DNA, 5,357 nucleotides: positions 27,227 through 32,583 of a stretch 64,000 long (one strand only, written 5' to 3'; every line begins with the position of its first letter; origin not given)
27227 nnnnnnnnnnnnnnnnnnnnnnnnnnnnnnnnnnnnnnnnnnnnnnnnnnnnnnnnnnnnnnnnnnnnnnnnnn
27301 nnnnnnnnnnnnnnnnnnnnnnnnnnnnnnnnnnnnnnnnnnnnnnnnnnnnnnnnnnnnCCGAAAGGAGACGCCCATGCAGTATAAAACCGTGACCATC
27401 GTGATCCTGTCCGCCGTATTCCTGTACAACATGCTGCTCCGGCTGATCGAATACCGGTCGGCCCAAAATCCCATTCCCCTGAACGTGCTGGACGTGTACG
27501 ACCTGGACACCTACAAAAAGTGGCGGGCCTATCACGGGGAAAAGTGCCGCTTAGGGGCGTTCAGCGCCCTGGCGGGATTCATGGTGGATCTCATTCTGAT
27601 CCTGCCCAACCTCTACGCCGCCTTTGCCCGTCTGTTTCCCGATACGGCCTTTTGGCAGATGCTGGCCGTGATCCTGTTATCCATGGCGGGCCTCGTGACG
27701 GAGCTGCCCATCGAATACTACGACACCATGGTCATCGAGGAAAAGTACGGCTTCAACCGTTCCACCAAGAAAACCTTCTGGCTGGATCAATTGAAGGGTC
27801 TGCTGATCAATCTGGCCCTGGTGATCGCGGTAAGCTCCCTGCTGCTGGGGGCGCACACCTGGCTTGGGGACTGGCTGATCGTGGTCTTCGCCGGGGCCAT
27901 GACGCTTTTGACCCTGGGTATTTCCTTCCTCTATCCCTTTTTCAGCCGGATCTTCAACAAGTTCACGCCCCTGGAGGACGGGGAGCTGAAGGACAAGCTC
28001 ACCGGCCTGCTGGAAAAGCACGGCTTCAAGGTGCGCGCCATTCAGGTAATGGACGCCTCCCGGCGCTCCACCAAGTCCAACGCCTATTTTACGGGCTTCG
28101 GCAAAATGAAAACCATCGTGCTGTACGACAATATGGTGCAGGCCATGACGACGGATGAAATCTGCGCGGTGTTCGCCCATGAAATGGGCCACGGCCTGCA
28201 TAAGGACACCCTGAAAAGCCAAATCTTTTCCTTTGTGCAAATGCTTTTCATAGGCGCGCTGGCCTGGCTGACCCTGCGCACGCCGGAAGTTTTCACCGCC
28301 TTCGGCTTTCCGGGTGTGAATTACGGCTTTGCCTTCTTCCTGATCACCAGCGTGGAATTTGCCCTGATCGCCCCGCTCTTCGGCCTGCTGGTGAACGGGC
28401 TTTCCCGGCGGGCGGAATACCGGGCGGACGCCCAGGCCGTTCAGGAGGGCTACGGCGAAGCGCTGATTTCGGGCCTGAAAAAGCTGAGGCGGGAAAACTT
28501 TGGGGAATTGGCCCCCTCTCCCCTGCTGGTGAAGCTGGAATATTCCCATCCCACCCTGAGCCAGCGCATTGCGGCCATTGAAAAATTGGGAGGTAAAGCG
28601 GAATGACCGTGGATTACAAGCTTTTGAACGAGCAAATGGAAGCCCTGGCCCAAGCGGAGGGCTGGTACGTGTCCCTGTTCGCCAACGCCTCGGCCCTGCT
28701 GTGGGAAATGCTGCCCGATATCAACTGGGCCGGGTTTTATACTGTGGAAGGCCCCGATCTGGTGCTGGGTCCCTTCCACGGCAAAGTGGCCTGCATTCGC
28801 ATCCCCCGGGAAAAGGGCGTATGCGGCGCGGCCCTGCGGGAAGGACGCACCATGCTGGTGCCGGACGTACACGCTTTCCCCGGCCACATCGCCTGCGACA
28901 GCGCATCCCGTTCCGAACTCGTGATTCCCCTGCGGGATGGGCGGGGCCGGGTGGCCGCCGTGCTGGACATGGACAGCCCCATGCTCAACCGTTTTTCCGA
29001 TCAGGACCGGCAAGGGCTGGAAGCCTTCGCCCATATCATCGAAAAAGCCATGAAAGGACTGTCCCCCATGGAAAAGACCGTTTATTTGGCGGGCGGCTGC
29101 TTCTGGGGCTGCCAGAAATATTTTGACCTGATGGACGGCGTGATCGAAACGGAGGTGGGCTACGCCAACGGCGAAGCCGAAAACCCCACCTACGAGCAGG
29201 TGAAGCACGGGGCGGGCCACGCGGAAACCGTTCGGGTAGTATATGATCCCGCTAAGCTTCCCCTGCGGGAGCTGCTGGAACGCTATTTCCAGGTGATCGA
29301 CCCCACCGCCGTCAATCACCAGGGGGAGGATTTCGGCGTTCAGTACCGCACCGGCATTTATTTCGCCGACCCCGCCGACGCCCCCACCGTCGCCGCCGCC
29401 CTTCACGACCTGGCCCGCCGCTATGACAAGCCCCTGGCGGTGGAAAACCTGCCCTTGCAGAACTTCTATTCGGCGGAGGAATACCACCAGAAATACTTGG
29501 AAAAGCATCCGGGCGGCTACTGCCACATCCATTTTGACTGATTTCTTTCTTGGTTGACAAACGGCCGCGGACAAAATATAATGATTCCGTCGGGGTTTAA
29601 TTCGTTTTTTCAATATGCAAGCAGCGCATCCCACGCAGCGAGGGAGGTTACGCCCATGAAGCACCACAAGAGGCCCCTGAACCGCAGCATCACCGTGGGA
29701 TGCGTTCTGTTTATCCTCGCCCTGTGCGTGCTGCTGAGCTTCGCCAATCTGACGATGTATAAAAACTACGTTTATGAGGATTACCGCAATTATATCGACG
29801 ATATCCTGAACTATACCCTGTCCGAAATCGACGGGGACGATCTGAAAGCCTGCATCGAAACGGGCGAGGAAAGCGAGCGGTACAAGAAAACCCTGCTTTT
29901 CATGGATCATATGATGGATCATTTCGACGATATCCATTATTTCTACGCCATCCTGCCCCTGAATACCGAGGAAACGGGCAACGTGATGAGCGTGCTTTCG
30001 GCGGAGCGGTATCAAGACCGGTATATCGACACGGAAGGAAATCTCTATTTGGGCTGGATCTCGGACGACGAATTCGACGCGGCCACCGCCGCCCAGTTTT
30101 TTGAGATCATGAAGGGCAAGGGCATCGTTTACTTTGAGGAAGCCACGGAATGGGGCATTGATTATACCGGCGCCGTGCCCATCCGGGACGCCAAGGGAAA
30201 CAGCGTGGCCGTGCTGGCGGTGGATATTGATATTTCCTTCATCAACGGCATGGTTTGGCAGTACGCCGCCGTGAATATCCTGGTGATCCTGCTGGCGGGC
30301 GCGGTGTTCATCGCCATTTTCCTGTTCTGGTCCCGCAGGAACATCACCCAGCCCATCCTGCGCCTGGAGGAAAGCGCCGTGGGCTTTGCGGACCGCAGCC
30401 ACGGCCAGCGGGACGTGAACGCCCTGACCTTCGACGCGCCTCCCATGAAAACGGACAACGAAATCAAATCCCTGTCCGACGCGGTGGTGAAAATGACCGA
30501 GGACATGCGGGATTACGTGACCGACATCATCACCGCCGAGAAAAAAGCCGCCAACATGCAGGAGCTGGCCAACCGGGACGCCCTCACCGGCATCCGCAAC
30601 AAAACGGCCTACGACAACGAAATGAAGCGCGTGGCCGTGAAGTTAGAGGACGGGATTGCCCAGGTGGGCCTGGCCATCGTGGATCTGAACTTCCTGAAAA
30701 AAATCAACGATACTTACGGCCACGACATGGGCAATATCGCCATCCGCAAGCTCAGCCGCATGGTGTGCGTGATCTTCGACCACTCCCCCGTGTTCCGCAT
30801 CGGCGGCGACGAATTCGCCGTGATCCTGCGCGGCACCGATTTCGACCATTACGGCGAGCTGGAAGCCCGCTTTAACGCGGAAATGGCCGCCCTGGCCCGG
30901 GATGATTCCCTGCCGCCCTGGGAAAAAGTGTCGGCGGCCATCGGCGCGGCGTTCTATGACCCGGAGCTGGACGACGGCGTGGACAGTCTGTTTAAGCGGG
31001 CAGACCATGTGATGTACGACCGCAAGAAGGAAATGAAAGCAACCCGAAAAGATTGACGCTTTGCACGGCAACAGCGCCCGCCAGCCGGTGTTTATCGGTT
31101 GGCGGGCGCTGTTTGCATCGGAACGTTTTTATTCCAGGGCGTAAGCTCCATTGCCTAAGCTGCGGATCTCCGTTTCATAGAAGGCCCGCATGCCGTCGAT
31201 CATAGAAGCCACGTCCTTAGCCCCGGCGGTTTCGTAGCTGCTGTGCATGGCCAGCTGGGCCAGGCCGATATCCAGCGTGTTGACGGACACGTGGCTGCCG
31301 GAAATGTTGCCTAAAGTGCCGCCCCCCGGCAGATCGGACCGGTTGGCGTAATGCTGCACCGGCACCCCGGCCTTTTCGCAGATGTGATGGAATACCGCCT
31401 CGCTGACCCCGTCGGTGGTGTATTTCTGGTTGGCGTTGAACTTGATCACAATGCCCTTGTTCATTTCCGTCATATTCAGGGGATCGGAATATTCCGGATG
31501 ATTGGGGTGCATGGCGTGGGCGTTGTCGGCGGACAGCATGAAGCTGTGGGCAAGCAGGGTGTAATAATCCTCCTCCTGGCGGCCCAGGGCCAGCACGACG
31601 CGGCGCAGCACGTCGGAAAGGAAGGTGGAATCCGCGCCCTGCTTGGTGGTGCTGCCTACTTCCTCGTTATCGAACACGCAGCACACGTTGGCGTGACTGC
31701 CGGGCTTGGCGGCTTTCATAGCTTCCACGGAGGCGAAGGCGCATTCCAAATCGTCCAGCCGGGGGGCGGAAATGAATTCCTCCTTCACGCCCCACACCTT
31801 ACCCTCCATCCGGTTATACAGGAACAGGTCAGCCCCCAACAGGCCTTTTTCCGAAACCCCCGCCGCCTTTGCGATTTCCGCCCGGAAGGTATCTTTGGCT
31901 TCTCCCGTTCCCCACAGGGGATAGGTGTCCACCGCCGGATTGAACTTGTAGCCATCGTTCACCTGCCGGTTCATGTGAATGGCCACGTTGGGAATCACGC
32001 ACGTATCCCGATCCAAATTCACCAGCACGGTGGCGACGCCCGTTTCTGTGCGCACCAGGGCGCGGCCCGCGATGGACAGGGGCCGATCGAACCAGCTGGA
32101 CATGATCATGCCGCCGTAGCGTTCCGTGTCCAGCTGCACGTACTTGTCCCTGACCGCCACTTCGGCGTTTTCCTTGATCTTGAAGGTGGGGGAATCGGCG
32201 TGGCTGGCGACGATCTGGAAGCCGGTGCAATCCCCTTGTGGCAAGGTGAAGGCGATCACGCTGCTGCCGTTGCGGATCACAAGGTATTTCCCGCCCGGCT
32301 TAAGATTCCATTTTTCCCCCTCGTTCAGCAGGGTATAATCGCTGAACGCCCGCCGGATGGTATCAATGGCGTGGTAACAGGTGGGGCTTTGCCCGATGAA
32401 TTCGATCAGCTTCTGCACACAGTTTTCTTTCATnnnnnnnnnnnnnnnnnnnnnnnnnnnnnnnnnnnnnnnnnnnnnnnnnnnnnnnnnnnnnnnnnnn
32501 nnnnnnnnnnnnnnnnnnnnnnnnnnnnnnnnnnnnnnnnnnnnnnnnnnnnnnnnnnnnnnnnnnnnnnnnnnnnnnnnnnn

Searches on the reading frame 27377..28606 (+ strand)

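Call 21: search_protein_families(library=pfam, proteins=[window:27377-28606:+], max_evalue=0.001)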
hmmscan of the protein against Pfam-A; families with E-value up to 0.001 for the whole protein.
window:27377-28606:+ (409 aa): 3 families
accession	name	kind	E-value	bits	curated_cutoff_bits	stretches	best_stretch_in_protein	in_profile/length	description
PF16491.10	Peptidase_M48_N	-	4.7e-33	115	27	1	26-195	5-179/179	CAAX prenyl protease N-terminal, five membrane helices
PF01435.24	Peptidase_M48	-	3.7e-29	102.3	20.3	1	198-403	1-184/186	Peptidase family M48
PF05569.17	Peptidase_M56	-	6e-06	26.1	31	1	167-291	103-222/296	BlaR1 peptidase M56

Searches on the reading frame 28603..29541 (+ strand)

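Call 21: search_protein_families(library=pfam, proteins=[window:28603-29541:+], max_evalue=0.001)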
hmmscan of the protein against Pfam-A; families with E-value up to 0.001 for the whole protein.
window:28603-29541:+ (312 aa): 3 families
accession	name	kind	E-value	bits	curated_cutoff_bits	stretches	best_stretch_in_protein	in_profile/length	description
PF01625.27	PMSR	-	4.3e-56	189.8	23.7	1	159-308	1-153/153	Peptide methionine sulfoxide reductase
PF01590.32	GAF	-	3e-11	44.4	22.4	1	46-149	34-132/133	GAF domain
PF13185.12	GAF_2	-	1e-10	42.4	28.6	1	43-150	21-135/136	GAF domain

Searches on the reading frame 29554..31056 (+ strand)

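Call 21: search_protein_families(library=pfam, proteins=[window:29554-31056:+], max_evalue=0.001)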
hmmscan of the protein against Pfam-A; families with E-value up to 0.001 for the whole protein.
window:29554-31056:+ (500 aa): 1 family
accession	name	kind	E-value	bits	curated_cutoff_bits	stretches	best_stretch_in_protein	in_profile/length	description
PF00990.26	GGDEF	-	6.4e-26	91.5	23.8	1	339-495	1-159/161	Diguanylate cyclase, GGDEF domain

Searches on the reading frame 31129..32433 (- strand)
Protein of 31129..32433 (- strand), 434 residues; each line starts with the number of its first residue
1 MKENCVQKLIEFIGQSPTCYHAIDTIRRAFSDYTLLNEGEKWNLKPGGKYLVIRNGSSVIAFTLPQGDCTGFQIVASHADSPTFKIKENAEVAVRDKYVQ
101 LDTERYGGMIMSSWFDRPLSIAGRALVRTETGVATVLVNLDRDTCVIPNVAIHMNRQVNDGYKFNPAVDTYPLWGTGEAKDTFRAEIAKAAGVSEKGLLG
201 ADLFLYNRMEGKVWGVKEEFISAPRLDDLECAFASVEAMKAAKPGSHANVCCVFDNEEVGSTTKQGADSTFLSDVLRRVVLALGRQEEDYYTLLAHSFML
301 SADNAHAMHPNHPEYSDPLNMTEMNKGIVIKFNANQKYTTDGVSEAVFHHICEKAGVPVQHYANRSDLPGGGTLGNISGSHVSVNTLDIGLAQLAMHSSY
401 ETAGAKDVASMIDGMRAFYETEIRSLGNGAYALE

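Call 21: search_protein_families(library=pfam, proteins=[window:31129-32433:-], max_evalue=0.001)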
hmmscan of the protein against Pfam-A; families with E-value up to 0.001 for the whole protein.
window:31129-32433:- (434 aa): 2 families
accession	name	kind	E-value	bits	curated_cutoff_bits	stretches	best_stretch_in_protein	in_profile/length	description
PF02127.20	Peptidase_M18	-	5.3e-116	388.4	24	1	12-419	1-432/432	Aminopeptidase I zinc metalloprotease (M18)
PF05343.19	Peptidase_M42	-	1.1e-06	28.4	23.2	1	316-412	203-290/292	M42 glutamyl aminopeptidase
